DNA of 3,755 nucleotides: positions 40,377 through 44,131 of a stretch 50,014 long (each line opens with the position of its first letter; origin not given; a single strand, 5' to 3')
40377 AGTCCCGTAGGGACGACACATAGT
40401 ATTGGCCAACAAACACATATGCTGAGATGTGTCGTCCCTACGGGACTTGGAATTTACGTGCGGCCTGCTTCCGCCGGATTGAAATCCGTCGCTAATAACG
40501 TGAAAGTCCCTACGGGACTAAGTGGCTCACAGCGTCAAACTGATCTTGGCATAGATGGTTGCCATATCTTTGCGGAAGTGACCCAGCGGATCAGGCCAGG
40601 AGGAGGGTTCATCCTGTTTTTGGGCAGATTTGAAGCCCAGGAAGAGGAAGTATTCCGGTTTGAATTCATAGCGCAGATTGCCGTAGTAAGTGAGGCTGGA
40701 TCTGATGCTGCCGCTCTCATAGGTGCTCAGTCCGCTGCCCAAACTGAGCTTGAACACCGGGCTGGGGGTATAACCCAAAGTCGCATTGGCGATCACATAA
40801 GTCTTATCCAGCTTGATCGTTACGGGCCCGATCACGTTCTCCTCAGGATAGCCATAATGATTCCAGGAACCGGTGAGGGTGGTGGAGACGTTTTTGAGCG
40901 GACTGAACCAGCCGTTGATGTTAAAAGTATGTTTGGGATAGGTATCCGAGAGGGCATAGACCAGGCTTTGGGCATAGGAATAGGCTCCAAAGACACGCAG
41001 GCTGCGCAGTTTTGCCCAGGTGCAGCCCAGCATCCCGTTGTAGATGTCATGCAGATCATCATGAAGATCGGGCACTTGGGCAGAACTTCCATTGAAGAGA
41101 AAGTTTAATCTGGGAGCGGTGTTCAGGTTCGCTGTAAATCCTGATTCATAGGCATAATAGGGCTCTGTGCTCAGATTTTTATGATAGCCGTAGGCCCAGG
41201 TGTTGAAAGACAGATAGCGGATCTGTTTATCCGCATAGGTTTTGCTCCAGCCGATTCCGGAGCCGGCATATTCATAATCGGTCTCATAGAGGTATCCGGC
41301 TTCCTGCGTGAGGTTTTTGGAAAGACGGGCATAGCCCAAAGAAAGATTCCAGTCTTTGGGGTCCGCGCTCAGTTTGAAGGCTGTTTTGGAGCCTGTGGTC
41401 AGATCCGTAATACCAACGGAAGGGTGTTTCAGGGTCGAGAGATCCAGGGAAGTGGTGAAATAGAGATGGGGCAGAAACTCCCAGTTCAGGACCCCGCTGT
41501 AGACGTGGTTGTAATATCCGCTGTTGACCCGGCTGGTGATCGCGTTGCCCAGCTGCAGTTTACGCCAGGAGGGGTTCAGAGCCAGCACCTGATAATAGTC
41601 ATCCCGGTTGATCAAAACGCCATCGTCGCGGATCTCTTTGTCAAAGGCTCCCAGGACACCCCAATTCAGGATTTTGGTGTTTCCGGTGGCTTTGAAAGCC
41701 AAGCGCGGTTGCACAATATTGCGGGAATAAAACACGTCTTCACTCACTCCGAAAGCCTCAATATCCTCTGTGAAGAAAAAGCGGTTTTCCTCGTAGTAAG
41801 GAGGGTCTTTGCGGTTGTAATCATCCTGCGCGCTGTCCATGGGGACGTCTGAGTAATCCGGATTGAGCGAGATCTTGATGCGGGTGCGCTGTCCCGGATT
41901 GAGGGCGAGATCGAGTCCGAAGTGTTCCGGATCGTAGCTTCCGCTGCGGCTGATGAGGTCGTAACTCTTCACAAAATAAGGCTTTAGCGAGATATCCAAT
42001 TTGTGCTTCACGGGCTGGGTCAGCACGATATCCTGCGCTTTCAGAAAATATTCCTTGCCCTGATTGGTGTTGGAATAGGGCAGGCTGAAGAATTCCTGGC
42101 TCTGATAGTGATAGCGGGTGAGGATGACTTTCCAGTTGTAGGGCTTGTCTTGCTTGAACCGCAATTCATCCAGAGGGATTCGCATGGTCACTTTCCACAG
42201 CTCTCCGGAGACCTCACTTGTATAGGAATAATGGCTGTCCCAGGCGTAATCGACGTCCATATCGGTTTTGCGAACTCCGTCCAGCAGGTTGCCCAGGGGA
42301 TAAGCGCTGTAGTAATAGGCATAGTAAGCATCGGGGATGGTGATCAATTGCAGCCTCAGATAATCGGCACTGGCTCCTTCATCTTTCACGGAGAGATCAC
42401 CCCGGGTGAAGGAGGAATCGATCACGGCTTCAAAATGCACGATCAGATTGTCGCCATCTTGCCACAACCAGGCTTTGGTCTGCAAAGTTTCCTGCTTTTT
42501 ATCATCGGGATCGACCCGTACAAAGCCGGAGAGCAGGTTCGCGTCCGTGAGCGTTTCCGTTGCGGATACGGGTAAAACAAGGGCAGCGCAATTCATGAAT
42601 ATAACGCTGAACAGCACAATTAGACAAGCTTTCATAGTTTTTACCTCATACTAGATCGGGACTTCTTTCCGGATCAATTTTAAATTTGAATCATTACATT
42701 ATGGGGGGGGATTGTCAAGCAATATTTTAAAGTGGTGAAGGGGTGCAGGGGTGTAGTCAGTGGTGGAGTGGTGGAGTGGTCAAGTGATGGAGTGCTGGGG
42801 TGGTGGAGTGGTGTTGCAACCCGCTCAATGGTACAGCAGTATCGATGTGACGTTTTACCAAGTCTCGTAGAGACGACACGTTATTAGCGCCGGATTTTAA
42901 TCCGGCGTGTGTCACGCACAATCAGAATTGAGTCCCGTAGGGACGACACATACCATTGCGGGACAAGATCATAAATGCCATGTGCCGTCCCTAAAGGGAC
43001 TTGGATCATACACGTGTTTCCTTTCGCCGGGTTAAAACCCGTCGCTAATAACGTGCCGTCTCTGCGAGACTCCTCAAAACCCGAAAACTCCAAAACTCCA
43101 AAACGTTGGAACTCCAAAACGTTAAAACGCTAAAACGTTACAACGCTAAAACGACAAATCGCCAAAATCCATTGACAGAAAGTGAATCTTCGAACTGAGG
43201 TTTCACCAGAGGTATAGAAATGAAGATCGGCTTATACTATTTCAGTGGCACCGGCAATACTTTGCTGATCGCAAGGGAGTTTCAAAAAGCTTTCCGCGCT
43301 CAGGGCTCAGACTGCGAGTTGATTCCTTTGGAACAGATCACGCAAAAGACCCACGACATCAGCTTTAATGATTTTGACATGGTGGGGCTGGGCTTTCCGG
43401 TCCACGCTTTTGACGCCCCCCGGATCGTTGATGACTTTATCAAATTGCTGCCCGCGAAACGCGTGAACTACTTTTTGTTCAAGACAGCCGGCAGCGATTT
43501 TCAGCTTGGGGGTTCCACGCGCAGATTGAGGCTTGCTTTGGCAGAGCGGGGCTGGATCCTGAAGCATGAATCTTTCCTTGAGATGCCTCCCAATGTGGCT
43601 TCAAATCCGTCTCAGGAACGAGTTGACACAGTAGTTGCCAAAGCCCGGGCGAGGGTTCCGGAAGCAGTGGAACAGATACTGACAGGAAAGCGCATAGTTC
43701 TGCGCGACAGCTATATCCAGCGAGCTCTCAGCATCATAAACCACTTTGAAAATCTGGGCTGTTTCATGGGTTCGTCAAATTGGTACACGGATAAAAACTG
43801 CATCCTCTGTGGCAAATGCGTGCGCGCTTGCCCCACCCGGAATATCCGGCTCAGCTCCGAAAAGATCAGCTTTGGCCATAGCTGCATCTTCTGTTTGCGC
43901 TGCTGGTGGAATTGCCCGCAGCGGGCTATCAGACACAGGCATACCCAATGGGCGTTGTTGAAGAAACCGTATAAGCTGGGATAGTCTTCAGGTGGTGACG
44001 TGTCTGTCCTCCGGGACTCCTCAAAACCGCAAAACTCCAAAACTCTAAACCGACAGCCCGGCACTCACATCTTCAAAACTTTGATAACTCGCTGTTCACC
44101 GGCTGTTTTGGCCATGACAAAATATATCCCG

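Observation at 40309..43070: Two ~210-bp nested-palindrome elements in direct orientation bracket an outer-membrane gene, and differences between the copies keep the hairpins paired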

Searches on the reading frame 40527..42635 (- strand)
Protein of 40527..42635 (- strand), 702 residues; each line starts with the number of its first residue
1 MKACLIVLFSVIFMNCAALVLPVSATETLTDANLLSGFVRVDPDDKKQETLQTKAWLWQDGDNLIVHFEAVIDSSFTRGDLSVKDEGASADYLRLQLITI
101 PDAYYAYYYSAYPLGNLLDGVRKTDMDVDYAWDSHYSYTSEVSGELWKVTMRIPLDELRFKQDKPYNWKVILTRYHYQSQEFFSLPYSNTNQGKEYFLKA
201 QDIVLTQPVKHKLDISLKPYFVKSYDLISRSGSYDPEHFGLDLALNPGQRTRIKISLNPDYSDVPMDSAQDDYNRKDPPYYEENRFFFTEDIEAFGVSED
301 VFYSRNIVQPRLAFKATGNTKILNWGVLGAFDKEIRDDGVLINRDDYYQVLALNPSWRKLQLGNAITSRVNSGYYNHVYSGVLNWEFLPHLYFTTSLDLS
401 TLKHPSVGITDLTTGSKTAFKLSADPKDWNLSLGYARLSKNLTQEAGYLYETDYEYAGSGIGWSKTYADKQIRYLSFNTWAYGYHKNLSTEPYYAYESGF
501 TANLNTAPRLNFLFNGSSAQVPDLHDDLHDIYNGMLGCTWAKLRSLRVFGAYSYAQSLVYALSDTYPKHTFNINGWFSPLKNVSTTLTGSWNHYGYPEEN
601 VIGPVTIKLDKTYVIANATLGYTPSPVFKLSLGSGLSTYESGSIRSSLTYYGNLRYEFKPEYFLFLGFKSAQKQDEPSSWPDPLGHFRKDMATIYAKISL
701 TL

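Call 13: search_protein_families(library=pfam, proteins=[window:40530-42635:-])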
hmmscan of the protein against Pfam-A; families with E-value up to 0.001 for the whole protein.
window:40530-42635:- (702 aa): 1 family
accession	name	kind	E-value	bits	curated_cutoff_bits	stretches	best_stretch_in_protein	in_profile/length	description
PF19313.5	DUF5916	-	0.00038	19.8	22.6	0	238-308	27-95/572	Domain of unknown function (DUF5916)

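Call 53: find_encoding_contigs(protein=window:40527-42635:-, flank=4000, max_places=10)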
Protein window:40527-42635:- (702 aa): 1 contig read that carries it; 1 place shown.
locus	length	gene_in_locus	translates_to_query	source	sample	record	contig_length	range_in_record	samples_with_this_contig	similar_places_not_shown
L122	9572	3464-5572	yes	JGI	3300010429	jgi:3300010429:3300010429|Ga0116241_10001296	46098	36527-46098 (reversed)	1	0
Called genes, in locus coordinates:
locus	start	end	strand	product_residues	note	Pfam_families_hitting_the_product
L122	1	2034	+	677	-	?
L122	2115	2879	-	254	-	PF12724:Flavodoxin_5 (weak), PF00037:Fer4 (faint), PF13237:Fer4_10 (weak), PF12838:Fer4_7 (faint), PF13187:Fer4_9 (weak), PF13484:Fer4_16 (faint)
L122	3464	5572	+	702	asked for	-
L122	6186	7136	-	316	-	PF01699:Na_Ca_ex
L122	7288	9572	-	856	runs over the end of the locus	PF07581:Glug (faint), PF18962:Por_Secre_tail (weak), PF13860:FlgD_ig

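Call 54: find_homologous_proteins(query=window:40527-42635:-, max_evalue=1e-20)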
Query window:40527-42635:- (702 aa): 135 proteins with E <= 1e-20 among 8000 candidates; the best 120 are listed.
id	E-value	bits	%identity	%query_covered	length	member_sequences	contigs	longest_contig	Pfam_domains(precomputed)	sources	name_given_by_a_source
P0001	0.0e+0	1505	91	100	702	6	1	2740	PF19313.6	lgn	-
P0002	0.0e+0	1321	79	100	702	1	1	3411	-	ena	-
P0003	0.0e+0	1130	68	100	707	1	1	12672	-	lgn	-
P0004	0.0e+0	1118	67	100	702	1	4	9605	-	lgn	-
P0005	0.0e+0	1118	68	100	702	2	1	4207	-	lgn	-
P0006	0.0e+0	1107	66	100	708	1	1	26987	-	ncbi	-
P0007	0.0e+0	1105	67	100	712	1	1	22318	-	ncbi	-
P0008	0.0e+0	1094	66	100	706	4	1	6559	PF19313.6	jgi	jgi:hypothetical protein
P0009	0.0e+0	1090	66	100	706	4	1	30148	-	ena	-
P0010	0.0e+0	1082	66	100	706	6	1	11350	-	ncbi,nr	ncbi:MAG: hypothetical protein KBA54_02445 [Candidatus Cloacimonetes bacterium]|nr:hypothetical prot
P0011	0.0e+0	1079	65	100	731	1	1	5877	-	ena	-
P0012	0.0e+0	1075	65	100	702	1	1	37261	-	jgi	jgi:hypothetical protein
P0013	0.0e+0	1062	65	100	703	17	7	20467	-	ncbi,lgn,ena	-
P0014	0.0e+0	1059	64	98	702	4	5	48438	-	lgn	-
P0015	0.0e+0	1014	61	100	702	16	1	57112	-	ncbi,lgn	-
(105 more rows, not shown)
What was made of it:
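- On Integron cassette / attC pair: The gene is a conserved Cloacimonadota core gene (135 homologues, call 54).
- The gene has at least 135 orthologues across Cloacimonadota at 35-91% identity, so it is a core gene (call 54).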

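Call 55: find_encoding_contigs(protein=P0001, flank=3000, max_places=3)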
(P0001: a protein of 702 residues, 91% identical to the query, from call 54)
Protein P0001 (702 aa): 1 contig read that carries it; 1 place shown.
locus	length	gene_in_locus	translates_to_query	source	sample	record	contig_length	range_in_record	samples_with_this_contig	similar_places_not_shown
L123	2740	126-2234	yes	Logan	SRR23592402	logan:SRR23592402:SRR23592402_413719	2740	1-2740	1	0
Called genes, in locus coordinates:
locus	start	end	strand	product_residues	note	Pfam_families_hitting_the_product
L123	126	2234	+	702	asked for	PF19313:DUF5916 (faint)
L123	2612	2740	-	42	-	?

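Call 56: find_encoding_contigs(protein=P0002, flank=3000, max_places=3)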
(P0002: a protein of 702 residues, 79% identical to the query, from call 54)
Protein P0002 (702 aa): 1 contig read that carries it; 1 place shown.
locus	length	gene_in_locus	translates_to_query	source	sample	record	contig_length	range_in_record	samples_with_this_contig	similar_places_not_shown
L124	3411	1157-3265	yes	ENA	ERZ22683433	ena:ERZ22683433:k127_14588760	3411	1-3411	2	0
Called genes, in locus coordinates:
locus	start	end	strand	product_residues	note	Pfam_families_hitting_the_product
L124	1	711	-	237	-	?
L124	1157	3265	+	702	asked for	-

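Call 57: find_encoding_contigs(protein=P0003, flank=3000, max_places=3)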
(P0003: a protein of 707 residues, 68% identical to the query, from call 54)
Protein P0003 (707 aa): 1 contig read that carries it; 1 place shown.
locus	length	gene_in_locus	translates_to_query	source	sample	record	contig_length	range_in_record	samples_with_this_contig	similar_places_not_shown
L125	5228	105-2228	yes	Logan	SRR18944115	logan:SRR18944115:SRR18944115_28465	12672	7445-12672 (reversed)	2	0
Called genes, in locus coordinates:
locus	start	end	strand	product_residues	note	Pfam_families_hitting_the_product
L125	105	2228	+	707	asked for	-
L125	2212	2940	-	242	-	PF02348:CTP_transf_3, PF12804:NTP_transf_3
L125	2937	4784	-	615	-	PF01134:GIDA, PF07992:Pyr_redox_2 (weak), PF12831:FAD_oxidored (weak), PF21680:GIDA_C_1st, PF13932:SAM_GIDA_C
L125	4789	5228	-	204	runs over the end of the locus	PF00009:GTP_EFTU (faint), PF01926:MMR_HSR1, PF02421:FeoB_N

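Call 58: find_encoding_contigs(protein=P0007, flank=3000, max_places=3)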
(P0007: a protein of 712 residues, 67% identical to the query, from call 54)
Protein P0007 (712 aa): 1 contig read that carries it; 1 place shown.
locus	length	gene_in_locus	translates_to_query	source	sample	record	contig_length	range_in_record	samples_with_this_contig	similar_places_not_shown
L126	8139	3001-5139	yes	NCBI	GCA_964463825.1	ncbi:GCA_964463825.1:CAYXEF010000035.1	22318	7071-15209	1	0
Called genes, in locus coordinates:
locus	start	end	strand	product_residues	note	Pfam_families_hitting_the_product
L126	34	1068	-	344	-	PF08238:Sel1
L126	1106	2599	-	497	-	PF00149:Metallophos (weak), PF02872:5_nucleotid_C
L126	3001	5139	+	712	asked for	-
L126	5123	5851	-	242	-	PF02348:CTP_transf_3, PF12804:NTP_transf_3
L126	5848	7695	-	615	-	PF00890:FAD_binding_2 (faint), PF01134:GIDA, PF07992:Pyr_redox_2 (faint), PF12831:FAD_oxidored, PF21680:GIDA_C_1st, PF13932:SAM_GIDA_C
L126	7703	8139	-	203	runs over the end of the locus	PF00009:GTP_EFTU (faint), PF01926:MMR_HSR1, PF02421:FeoB_N (weak), PF03193:RsgA_GTPase (faint)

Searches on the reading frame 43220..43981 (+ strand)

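Call 13: search_protein_families(library=pfam, proteins=[window:43220-43981:+])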
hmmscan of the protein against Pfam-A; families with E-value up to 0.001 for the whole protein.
window:43220-43981:+ (254 aa): 10 families
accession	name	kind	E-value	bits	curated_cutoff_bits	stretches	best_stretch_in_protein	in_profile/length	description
PF00037.32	Fer4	-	5.5e-10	39.1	21.1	1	193-209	7-23/24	4Fe-4S binding domain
PF13187.11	Fer4_9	-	6.8e-08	32.9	27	1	193-237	1-52/52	4Fe-4S dicluster domain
PF12838.12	Fer4_7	-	4.3e-07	30.7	27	1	193-214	1-22/52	4Fe-4S dicluster domain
PF13484.11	Fer4_16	-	6.9e-07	30.4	30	0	193-212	1-20/66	4Fe-4S double cluster binding domain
PF13237.11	Fer4_10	-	1.2e-06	28.7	25.5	1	189-233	4-53/53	4Fe-4S dicluster domain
PF12724.12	Flavodoxin_5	-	1.3e-05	26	27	1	6-84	3-80/145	Flavodoxin domain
PF14697.11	Fer4_21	-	8e-05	23.1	35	1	191-237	5-57/59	4Fe-4S dicluster domain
PF12641.12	Flavodoxin_3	-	0.00016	22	27.5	1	6-92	3-79/160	Flavodoxin domain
PF12837.12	Fer4_6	-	0.00016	21.9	25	1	192-207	7-22/24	4Fe-4S binding domain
PF12797.12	Fer4_2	-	0.00081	19.7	24.5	1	192-206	8-22/22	4Fe-4S binding domain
